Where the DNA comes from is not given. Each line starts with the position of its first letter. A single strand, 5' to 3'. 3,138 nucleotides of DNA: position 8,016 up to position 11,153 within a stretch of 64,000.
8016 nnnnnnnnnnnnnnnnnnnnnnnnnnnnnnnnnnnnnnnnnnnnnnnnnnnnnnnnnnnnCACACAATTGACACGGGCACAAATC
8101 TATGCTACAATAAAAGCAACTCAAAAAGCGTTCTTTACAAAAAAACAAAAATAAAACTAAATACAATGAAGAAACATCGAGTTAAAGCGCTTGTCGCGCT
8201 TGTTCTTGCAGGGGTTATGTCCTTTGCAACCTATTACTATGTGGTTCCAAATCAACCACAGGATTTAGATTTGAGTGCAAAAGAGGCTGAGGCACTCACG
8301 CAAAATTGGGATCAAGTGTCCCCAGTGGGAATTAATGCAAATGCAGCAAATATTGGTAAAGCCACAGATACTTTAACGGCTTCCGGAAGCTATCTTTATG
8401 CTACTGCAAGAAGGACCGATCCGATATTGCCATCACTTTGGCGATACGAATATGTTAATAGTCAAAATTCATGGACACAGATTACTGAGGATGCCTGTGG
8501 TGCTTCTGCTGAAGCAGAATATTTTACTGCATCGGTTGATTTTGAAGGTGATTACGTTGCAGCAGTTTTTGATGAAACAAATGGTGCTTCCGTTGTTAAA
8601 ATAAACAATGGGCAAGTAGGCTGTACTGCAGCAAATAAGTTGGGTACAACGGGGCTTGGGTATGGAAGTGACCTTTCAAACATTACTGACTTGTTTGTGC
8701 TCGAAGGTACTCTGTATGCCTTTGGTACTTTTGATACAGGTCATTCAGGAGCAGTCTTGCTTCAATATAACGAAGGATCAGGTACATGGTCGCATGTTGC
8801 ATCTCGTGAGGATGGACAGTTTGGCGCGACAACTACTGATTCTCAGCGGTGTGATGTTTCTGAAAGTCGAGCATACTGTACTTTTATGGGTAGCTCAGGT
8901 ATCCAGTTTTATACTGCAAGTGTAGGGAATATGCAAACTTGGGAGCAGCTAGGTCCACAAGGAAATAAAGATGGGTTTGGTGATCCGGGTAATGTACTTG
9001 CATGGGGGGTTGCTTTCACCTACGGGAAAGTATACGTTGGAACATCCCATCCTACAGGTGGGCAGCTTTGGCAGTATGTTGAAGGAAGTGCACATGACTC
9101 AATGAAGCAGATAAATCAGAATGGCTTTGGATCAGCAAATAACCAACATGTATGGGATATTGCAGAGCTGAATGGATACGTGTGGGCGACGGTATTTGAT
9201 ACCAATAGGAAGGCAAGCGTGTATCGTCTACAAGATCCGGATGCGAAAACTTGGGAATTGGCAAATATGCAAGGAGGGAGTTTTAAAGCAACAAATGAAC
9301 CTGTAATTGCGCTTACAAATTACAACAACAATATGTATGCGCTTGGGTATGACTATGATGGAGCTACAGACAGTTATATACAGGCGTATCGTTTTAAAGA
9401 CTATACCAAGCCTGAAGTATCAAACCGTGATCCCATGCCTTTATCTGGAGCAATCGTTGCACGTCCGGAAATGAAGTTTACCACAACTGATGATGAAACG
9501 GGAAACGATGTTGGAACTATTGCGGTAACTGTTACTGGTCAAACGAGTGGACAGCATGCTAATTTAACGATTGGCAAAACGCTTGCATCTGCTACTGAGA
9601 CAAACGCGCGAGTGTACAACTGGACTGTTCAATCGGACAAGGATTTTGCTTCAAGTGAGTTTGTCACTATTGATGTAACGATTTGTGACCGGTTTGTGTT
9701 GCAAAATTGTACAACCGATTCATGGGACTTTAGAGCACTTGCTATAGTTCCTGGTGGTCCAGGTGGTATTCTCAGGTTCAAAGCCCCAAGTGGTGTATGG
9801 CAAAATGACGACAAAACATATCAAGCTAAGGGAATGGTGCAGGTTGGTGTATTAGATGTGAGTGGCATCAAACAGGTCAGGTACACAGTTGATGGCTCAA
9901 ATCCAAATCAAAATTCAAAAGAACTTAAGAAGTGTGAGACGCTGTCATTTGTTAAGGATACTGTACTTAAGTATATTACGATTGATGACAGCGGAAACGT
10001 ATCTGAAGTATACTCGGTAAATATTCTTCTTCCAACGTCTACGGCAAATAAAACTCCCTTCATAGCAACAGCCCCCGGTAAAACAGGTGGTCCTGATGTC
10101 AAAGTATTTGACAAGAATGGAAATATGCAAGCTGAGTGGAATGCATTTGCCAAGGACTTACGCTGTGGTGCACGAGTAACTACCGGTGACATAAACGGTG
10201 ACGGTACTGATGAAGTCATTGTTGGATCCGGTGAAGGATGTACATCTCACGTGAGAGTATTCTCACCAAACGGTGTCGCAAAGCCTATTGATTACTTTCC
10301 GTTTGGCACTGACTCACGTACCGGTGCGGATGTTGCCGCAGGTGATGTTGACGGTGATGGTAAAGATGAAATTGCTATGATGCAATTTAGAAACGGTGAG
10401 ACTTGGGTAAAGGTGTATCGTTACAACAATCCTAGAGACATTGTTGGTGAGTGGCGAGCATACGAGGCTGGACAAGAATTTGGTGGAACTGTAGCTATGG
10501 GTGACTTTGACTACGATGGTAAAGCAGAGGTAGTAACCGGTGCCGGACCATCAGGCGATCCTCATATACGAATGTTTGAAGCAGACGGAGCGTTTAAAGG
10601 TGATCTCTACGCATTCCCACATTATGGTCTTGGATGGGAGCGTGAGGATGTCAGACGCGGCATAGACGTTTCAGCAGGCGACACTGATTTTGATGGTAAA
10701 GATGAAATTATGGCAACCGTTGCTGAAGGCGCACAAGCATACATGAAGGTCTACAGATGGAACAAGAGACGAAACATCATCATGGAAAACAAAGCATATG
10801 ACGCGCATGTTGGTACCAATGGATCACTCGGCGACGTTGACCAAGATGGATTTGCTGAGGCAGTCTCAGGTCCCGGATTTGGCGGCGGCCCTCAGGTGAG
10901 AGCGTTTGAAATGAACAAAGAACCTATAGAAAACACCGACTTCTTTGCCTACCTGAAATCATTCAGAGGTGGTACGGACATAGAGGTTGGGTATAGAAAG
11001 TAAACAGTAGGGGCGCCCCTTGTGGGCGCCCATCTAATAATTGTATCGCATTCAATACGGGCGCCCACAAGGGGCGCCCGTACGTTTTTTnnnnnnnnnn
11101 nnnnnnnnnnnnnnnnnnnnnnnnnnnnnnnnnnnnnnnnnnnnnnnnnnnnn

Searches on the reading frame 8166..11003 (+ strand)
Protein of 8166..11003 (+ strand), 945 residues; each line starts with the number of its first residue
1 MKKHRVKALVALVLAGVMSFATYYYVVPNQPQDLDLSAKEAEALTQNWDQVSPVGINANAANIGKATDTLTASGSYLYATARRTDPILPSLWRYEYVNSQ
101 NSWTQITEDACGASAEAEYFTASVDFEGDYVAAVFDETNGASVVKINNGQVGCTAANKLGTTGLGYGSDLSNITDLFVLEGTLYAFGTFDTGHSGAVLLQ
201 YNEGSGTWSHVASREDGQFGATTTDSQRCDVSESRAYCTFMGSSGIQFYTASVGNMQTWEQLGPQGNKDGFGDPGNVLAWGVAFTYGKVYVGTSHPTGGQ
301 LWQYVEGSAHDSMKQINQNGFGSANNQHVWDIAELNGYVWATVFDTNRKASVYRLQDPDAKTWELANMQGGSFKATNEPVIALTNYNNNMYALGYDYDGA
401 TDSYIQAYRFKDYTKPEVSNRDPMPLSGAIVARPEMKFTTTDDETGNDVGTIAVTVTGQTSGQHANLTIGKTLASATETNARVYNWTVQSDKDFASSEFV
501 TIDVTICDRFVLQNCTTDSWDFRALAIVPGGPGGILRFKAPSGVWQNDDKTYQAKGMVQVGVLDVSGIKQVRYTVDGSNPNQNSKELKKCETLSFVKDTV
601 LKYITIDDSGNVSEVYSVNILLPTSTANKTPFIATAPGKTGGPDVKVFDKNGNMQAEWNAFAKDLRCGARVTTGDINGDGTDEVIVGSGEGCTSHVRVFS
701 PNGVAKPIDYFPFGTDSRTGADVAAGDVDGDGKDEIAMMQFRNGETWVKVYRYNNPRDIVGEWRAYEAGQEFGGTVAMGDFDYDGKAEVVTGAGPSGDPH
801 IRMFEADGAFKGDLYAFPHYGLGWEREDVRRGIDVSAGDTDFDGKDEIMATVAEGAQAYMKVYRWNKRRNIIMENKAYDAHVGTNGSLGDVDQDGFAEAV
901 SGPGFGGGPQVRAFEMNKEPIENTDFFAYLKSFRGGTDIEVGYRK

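Call 3: search_protein_families(library=pfam, proteins=[window:8166-11003:+], max_evalue=1)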
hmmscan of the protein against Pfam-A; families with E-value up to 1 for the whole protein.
window:8166-11003:+ (945 aa): 8 families
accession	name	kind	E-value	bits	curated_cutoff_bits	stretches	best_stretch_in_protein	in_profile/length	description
PF01839.29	FG-GAP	-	3.3e-16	59.2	22.1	3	720-738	2-20/37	FG-GAP repeat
PF13517.12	FG-GAP_3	-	3.9e-12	47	26.9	5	675-737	1-60/61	FG-GAP-like repeat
PF13290.12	CHB_HEX_C_1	-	1.1e-07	32.1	22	1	551-617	5-67/67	Chitobiase/beta-hexosaminidase C-terminal domain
PF13287.12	Fn3_assoc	-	2.1e-06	28.2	23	1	570-617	11-56/59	Fn3 associated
PF20130.4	DUF6520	-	0.0035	18.1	25.4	0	91-141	32-78/83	Family of unknown function (DUF6520)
PF14783.12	BBS2_Mid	-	0.026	15.1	27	0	655-691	69-103/108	Ciliary BBSome complex subunit 2, middle region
PF04865.19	Baseplate_J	-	0.1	12.3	21.1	1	428-485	40-97/255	Baseplate J-like protein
PF25292.1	Beta-prop_CGLA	-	0.27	11.1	26.8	0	672-691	35-54/316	Lambda-carrageenase beta-propeller domain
